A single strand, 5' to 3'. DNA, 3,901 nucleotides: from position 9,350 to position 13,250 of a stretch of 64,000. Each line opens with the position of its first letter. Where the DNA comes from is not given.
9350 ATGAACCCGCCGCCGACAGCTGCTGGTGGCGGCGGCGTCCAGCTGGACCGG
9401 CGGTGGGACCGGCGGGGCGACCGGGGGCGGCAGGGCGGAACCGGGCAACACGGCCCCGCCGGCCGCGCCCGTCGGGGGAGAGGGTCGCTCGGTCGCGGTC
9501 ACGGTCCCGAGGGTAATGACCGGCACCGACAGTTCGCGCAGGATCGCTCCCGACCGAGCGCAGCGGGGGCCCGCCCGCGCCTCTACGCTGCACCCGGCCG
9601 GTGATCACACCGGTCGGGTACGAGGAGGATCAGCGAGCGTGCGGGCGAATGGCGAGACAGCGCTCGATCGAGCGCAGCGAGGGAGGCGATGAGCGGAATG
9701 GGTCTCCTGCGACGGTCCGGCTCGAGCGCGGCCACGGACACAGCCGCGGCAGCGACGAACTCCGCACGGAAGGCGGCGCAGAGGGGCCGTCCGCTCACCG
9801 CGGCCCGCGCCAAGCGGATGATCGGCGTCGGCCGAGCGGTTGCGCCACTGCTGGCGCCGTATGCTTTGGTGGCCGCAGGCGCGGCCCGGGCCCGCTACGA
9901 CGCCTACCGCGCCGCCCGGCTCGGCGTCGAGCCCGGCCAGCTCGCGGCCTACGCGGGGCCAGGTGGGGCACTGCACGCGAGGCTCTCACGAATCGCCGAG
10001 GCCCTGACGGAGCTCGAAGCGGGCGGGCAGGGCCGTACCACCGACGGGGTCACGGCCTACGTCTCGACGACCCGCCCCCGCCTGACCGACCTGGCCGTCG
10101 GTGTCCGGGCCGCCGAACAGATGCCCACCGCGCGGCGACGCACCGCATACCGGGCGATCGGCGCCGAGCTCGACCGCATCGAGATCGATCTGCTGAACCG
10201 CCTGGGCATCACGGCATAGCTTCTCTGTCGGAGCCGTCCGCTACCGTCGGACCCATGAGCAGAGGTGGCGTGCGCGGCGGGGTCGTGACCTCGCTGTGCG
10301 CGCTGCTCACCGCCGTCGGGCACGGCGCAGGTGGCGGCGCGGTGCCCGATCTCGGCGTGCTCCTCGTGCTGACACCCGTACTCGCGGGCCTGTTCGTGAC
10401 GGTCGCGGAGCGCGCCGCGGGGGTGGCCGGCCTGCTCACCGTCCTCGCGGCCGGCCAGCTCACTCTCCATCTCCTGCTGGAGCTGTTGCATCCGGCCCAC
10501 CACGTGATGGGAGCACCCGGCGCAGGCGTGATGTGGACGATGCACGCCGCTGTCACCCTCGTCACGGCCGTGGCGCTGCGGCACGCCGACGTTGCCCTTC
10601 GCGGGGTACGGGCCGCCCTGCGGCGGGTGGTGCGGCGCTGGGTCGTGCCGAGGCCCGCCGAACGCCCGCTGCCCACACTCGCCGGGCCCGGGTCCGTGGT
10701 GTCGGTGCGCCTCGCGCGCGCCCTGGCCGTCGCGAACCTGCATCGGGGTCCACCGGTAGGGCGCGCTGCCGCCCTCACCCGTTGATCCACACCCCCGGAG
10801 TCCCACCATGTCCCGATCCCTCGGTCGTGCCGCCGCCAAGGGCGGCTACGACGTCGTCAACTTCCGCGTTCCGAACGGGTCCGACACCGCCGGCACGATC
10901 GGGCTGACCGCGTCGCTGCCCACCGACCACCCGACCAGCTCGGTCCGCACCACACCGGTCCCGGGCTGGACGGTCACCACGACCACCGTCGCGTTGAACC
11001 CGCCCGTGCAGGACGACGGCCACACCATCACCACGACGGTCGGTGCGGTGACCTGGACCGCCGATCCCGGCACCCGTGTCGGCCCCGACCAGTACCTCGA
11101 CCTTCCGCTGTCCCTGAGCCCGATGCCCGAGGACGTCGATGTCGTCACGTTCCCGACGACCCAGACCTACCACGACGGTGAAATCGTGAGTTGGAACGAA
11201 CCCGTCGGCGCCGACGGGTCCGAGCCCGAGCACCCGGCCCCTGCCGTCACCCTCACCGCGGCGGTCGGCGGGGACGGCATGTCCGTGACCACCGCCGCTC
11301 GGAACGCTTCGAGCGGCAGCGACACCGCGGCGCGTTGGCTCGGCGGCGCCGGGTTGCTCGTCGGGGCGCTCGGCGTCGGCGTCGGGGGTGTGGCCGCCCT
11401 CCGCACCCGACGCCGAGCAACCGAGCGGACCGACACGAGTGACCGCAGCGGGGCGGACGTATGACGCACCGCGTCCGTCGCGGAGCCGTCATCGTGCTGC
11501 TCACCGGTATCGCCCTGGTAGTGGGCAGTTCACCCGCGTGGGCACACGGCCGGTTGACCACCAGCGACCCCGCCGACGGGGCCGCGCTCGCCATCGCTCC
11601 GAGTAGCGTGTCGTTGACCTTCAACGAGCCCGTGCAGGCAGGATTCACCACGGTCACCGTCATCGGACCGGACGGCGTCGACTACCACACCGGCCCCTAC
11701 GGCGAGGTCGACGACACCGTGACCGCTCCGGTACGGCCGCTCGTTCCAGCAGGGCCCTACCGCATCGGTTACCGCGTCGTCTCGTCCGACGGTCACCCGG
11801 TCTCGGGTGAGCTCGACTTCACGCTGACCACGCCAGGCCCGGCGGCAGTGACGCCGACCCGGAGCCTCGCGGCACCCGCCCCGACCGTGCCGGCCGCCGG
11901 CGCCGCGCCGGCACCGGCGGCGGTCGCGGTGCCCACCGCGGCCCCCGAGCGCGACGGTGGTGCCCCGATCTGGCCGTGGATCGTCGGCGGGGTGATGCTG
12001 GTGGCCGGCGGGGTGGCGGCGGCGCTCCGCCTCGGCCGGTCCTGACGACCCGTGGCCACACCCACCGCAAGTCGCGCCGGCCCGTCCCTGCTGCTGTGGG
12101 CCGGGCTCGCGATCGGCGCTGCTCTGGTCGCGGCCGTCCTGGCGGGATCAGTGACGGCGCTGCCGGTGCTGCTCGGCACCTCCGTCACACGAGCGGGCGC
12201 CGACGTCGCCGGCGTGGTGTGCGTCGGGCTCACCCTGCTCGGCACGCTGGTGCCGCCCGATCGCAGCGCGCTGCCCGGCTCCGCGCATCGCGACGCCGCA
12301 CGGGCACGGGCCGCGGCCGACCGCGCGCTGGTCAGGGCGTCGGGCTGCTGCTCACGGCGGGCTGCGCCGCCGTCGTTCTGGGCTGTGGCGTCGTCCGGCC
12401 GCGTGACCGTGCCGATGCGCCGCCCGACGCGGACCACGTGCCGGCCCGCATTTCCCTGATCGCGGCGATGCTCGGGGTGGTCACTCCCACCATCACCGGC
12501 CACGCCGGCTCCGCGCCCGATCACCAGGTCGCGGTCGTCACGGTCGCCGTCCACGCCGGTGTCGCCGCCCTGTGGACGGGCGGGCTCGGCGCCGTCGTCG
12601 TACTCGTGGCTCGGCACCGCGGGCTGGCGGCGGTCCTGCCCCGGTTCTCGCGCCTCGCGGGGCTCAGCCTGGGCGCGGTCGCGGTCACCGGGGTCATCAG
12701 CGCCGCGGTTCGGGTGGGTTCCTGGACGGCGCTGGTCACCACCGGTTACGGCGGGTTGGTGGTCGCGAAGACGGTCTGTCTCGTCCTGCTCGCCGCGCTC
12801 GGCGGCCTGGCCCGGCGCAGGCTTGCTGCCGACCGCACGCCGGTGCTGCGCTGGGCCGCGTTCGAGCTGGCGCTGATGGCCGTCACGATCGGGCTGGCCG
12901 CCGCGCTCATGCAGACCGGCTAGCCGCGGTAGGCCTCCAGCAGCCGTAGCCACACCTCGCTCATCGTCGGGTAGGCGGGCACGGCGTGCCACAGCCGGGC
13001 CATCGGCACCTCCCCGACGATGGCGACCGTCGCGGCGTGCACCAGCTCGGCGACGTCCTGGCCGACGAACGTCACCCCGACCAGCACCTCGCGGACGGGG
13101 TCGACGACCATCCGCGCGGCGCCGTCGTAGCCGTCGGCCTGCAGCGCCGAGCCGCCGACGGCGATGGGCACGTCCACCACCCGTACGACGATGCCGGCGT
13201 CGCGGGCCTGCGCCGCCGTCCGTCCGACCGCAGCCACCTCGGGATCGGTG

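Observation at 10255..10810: Candidate copper-sensing ribosome-arrest leader (His-rich membrane protein ending HRGPP) controlling ycnI-copC-copD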

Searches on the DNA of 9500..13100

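Call 74: search_rna_families(source=window, start=9500, end=13100, threshold=evalue, max_evalue=1)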
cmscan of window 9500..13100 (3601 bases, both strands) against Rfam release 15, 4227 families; matches with E-value up to 1: 1.
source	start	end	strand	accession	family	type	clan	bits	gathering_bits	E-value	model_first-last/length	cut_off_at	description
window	9921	10009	+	RF02136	HTT-AS1_3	Gene; lncRNA;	-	22.2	70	0.32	1-60/60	no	HTT antisense RNA 1 conserved region 3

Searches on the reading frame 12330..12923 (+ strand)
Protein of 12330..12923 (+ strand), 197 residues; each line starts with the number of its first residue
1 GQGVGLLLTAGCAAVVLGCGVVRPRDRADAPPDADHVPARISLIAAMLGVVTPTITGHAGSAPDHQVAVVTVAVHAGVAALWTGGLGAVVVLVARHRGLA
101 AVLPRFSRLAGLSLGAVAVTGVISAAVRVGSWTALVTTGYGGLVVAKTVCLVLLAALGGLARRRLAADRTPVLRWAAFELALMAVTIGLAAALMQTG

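Call 9: search_protein_families(library=pfam, proteins=[window:12330-12923:+], max_evalue=0.1)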
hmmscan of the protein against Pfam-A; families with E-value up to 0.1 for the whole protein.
window:12330-12923:+ (197 aa): 1 family
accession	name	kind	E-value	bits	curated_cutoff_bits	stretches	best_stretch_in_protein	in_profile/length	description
PF05425.18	CopD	-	3.8e-18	66.2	32.1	1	101-193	2-105/105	Copper resistance protein D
